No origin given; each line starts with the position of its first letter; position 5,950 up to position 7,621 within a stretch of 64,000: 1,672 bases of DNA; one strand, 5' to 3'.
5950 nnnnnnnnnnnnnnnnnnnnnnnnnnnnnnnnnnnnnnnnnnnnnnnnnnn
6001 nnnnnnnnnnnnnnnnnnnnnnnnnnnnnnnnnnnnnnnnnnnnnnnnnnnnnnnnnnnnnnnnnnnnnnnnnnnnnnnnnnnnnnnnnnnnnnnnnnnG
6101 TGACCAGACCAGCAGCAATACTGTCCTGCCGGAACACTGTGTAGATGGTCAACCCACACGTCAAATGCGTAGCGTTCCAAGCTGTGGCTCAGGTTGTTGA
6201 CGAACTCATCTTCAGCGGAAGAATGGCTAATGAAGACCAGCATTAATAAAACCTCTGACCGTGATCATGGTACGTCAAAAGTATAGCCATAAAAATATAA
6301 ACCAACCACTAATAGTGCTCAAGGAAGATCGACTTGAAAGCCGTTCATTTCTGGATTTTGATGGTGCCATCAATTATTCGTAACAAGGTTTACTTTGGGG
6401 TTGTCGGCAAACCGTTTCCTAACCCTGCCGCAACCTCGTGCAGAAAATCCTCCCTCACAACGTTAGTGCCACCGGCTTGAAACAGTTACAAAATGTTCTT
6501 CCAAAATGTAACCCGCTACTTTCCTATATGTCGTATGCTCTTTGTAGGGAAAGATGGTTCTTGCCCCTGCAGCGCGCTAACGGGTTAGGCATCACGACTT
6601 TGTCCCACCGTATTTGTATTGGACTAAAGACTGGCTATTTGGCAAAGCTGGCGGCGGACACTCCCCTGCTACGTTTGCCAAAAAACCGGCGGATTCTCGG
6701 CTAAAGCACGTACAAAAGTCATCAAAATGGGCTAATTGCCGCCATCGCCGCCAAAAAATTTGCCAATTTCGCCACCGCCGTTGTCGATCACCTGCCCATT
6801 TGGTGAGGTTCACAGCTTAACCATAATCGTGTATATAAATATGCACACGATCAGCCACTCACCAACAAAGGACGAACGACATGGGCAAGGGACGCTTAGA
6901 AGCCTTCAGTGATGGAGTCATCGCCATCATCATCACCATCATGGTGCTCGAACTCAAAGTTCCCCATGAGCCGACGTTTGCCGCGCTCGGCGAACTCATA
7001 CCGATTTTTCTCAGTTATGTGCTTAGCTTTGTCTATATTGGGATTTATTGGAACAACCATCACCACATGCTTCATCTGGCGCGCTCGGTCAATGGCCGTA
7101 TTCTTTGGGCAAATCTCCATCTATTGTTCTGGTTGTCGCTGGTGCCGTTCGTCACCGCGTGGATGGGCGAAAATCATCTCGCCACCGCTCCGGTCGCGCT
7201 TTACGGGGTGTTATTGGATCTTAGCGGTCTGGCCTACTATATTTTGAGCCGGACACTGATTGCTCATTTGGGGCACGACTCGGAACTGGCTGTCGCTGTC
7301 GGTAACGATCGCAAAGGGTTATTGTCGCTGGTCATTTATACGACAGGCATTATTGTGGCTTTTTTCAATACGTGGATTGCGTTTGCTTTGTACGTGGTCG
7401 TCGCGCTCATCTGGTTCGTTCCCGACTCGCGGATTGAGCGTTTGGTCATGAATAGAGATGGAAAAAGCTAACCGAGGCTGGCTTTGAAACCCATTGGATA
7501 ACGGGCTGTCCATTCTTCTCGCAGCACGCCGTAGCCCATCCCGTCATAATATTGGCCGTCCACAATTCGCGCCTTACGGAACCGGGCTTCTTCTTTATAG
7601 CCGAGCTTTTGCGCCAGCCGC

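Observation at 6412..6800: Dispersed non-coding repeat family with a near-invariant 31-nt core (copy A)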

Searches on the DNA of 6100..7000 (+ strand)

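Call 14: search_rna_families(source=window, start=6100, end=7000, threshold=evalue, max_evalue=10)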
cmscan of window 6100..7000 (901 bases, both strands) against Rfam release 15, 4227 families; matches with E-value up to 10: 3.
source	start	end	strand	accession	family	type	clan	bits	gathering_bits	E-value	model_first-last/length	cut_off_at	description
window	6911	6940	-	RF00323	snoR79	Gene; snRNA; snoRNA; CD-box;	-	19.4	80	0.5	1-65/65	no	Small nucleolar RNA R79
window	6412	6485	-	RF00104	mir-10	Gene; miRNA;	-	18.4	47.5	0.24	1-74/74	no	mir-10 microRNA precursor family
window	6904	6937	-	RF01274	sR45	Gene; snRNA; snoRNA; CD-box;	-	14.4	40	3.7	1-55/55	no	Small nucleolar RNA sR45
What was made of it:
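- On Any Rfam family: Copy A at E<=10 gives only chance-level matches (call 14).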

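Call 50: search_dna_similar(query=window:6370-6560:+, collection=phages, mode=distant, max_evalue=0.01, max_rows=10)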
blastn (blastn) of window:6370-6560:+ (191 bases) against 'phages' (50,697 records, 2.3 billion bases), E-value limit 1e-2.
No match.

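Call 51: search_dna_similar(query=window:6370-6560:+, collection=plasmids, mode=distant, max_evalue=0.01, max_rows=10)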
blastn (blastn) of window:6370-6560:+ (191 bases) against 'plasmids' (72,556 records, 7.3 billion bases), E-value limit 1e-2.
No match.

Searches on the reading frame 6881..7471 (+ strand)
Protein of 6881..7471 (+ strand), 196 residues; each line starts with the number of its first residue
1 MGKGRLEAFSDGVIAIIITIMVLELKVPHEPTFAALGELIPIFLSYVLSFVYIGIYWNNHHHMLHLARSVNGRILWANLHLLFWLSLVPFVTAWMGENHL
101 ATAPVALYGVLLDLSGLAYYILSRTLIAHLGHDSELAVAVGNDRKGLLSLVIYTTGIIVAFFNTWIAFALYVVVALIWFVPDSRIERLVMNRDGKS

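Call 47: find_encoding_contigs(protein=window:6881-7471:+, flank=3000, max_places=8)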
Protein window:6881-7471:+ (196 aa): no gene with exactly this product is on record in the collection.

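Call 73: search_protein_families(library=pfam, proteins=[window:6881-7468:+], max_evalue=0.001)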
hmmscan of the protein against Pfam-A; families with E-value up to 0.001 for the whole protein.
window:6881-7468:+ (196 aa): 1 family
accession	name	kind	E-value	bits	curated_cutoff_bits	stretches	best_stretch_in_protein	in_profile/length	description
PF06736.16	TMEM175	-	5.8e-33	113.7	25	1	5-89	1-88/88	Endosomal/lysosomal potassium channel TMEM175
